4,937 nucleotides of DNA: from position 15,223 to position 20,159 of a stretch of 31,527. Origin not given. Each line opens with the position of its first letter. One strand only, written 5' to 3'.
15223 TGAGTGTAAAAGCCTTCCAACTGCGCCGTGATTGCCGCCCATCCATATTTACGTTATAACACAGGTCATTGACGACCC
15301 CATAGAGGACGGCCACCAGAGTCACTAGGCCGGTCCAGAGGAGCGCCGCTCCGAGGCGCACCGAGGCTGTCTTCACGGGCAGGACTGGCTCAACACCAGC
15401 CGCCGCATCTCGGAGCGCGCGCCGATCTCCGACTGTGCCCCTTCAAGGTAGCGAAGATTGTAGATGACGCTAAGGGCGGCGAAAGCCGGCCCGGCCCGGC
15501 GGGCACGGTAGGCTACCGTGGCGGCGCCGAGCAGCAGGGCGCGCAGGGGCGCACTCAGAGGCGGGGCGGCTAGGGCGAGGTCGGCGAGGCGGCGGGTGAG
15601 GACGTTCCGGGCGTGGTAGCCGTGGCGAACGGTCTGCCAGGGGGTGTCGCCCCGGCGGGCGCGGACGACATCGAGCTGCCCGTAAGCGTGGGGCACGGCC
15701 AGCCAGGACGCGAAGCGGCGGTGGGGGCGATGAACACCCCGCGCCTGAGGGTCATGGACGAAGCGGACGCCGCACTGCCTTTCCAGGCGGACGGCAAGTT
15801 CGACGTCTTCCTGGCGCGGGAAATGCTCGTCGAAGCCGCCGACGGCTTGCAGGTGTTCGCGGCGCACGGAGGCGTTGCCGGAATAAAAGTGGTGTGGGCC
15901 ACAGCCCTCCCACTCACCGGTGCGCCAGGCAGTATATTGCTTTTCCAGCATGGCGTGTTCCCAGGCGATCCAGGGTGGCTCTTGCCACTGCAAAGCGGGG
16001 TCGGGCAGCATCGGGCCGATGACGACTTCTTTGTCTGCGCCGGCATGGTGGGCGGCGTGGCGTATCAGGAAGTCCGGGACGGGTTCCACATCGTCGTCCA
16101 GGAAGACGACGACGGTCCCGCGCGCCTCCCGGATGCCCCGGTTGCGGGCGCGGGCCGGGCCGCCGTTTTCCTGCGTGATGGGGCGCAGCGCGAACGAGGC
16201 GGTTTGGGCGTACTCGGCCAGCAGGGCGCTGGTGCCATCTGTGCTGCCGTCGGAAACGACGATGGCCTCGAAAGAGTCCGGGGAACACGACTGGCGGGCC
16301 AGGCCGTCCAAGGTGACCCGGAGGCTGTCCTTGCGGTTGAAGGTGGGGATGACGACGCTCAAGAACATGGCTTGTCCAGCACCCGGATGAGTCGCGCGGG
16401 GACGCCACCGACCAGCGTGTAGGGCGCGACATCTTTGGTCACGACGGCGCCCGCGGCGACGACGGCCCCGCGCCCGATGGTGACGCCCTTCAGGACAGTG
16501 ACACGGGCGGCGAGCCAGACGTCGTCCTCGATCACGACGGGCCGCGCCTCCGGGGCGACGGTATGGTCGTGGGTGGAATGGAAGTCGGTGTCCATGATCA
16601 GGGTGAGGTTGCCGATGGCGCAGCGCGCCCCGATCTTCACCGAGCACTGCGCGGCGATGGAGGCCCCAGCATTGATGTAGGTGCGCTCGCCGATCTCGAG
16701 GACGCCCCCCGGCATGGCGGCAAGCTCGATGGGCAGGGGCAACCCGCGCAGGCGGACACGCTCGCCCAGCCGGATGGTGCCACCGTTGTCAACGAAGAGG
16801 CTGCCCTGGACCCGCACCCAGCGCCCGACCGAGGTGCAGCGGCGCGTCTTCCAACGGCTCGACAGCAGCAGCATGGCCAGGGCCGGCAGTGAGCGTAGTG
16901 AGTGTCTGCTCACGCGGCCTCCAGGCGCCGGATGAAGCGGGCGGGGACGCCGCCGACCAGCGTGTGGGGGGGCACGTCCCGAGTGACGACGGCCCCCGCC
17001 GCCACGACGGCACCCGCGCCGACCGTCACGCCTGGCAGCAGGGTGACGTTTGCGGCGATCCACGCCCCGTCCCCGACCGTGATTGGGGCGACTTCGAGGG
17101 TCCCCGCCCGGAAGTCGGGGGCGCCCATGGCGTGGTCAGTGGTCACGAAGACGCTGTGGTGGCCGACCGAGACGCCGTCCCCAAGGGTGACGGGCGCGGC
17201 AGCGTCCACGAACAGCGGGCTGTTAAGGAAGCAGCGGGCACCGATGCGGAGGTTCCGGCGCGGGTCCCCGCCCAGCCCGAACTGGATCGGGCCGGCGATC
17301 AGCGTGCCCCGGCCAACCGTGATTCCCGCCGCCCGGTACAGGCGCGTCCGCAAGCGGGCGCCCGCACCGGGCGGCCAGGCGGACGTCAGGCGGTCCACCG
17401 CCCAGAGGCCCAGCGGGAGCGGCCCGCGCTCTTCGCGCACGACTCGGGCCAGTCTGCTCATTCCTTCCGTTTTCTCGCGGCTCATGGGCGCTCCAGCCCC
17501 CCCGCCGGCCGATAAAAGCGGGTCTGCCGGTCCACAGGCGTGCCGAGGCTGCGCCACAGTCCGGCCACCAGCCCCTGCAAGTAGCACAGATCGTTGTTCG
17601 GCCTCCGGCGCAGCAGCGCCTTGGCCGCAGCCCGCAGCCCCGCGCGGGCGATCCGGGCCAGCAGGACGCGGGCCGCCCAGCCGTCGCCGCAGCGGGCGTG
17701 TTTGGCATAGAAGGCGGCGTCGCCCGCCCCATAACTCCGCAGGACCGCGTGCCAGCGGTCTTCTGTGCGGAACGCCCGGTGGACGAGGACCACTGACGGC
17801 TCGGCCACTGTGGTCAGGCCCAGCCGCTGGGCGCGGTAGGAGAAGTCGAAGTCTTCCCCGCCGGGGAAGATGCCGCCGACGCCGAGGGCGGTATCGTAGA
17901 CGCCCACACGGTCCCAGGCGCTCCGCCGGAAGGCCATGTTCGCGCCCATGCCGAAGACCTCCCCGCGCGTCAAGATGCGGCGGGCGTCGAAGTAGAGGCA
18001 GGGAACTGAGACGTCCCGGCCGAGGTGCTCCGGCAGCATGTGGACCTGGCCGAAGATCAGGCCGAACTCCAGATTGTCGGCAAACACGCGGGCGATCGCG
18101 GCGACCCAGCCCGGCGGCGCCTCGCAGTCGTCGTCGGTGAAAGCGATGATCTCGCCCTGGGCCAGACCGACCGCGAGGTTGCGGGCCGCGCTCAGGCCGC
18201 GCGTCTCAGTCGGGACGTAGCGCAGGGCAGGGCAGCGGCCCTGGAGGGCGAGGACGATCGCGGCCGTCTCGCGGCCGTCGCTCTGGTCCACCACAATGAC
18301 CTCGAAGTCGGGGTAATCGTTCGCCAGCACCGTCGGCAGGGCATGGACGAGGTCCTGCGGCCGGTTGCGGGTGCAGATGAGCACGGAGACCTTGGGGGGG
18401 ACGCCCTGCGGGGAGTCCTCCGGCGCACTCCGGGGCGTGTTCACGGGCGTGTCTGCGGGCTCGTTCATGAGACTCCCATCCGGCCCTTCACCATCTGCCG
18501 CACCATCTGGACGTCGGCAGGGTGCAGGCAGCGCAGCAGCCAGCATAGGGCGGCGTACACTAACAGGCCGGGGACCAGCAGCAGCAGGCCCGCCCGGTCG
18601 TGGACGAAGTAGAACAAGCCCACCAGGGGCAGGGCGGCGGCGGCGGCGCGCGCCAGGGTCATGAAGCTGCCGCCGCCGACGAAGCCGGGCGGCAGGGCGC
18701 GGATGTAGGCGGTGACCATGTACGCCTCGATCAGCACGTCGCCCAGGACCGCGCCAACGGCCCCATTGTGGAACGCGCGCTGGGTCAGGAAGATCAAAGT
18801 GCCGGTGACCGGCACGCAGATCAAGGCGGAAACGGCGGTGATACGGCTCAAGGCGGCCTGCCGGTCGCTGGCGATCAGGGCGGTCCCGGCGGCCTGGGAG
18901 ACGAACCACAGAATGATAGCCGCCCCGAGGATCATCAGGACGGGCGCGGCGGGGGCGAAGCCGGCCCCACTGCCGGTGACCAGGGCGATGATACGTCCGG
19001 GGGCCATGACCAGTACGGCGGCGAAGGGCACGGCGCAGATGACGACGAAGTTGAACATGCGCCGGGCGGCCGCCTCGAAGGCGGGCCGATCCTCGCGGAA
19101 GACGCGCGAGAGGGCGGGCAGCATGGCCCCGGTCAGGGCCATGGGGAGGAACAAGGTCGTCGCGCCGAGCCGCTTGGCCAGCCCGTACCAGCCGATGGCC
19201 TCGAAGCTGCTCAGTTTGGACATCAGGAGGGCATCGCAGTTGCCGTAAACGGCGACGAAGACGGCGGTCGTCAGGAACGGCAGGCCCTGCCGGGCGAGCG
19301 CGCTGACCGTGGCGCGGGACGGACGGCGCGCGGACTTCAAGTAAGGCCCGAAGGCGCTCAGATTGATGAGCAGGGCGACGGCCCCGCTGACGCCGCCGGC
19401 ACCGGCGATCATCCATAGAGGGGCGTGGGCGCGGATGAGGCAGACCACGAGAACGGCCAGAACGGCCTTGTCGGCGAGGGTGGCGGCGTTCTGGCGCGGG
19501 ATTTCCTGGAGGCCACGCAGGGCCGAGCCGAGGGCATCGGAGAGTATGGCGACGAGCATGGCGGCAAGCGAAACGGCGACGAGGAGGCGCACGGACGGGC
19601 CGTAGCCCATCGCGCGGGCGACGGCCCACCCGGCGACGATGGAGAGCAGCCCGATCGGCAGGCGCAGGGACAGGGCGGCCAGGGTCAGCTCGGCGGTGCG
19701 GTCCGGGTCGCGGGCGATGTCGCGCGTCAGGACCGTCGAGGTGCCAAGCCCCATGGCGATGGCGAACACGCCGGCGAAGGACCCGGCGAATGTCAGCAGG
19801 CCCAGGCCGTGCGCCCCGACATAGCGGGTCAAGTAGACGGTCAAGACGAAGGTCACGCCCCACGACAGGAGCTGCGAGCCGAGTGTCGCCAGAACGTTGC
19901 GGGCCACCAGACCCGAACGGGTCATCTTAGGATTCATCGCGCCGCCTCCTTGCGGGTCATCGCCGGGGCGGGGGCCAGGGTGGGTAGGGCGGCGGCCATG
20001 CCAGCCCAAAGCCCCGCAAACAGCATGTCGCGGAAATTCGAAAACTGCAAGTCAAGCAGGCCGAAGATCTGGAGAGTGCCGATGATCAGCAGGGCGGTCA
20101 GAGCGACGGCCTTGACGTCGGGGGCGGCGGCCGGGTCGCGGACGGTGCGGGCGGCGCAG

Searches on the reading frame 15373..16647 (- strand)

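Call 6: search_protein_families(library=pfam, proteins=[window:15373-16647:-], max_evalue=0.001)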
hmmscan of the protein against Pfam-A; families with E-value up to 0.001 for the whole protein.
window:15373-16647:- (424 aa): 4 families
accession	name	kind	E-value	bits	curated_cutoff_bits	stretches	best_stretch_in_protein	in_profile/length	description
PF00535.33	Glycos_transf_2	-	1.7e-29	103.3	23.3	1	97-217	1-119/168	Glycosyl transferase family 2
PF10111.15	Glyco_tranf_2_2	-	1.2e-13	51.7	27.3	2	97-192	1-97/276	Glycosyltransferase like family 2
PF13641.12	Glyco_tranf_2_3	-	5.5e-12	46.6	27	1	96-309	3-209/230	Glycosyltransferase like family 2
PF13632.12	Glyco_trans_2_3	-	1.9e-06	28.3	27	1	180-380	2-180/198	Glycosyl transferase family group 2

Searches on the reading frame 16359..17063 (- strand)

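Call 6: search_protein_families(library=pfam, proteins=[window:16359-17063:-], max_evalue=0.001)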
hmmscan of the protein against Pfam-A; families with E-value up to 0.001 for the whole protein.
window:16359-17063:- (234 aa): 3 families
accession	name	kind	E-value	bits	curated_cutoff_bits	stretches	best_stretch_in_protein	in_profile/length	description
PF00132.30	Hexapep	-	1.6e-13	50.2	27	1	176-210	2-36/36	Bacterial transferase hexapeptide (six repeats)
PF14602.12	Hexapep_2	-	4.6e-09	36.3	27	1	175-210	1-34/34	Hexapeptide repeat of succinyl-transferase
PF25084.1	LbH_EIF2B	-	7.8e-05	23.1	54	1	124-212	18-103/105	EIF2B subunit epsilon LbH domain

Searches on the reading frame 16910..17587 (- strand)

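Call 29: search_protein_families(library=pfam, proteins=[window:16910-17587:-], max_evalue=0.01)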
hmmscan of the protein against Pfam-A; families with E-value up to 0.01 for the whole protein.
window:16910-17587:- (225 aa): 3 families
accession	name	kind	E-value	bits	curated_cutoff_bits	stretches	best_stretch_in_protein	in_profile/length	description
PF00132.30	Hexapep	-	5.5e-12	45.3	27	1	169-203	2-36/36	Bacterial transferase hexapeptide (six repeats)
PF14602.12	Hexapep_2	-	1.8e-06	28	27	1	168-203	1-34/34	Hexapeptide repeat of succinyl-transferase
PF15338.11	TPIP1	-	0.0069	16.9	27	0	133-206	32-104/123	p53-regulated apoptosis-inducing protein 1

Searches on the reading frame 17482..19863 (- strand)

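Call 6: search_protein_families(library=pfam, proteins=[window:17482-19863:-], max_evalue=0.001)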
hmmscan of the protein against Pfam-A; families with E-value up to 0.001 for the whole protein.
window:17482-19863:- (793 aa): 4 families
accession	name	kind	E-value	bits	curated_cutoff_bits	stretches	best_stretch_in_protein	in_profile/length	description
PF00535.33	Glycos_transf_2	-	1.8e-23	83.8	23.3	1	493-652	1-166/168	Glycosyl transferase family 2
PF13641.12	Glyco_tranf_2_3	-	5.7e-13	49.9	27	1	490-701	2-216/230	Glycosyltransferase like family 2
PF10111.15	Glyco_tranf_2_2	-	1.2e-05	25.5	27.3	1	494-592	2-104/276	Glycosyltransferase like family 2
PF13632.12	Glyco_trans_2_3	-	1.7e-05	25.1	27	1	633-700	66-127/198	Glycosyl transferase family group 2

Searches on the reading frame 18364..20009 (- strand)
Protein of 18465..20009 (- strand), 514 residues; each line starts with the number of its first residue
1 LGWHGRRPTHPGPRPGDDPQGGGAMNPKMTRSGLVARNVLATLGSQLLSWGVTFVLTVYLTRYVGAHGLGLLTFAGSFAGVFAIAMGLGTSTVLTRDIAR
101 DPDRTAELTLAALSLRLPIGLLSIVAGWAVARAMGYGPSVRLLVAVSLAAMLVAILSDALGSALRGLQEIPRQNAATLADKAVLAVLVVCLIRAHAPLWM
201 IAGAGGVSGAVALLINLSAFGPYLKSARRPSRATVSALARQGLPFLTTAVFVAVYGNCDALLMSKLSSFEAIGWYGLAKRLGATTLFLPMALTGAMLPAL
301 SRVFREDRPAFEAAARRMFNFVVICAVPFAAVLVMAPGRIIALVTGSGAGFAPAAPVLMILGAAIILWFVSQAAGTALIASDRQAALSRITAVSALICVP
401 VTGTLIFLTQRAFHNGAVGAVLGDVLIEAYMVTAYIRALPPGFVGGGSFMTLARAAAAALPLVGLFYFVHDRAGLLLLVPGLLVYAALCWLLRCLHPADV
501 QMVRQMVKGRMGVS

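Call 29: search_protein_families(library=pfam, proteins=[window:18465-20009:-, window:18364-19863:-], max_evalue=0.01)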
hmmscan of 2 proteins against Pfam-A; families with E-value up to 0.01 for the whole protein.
window:18465-20009:- (514 aa): 3 families
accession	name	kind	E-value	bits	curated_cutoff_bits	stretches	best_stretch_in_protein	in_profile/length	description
PF01943.22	Polysacc_synt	-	4.6e-20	72.6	28.2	1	35-303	1-273/274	Polysaccharide biosynthesis protein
PF13440.11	Polysacc_synt_3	-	1.9e-10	40.9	23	1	60-347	2-286/293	Polysaccharide biosynthesis protein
PF01554.23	MatE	-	2.7e-07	30.9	24.9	1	244-401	1-158/161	MatE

window:18364-19863:- (500 aa): 0 families
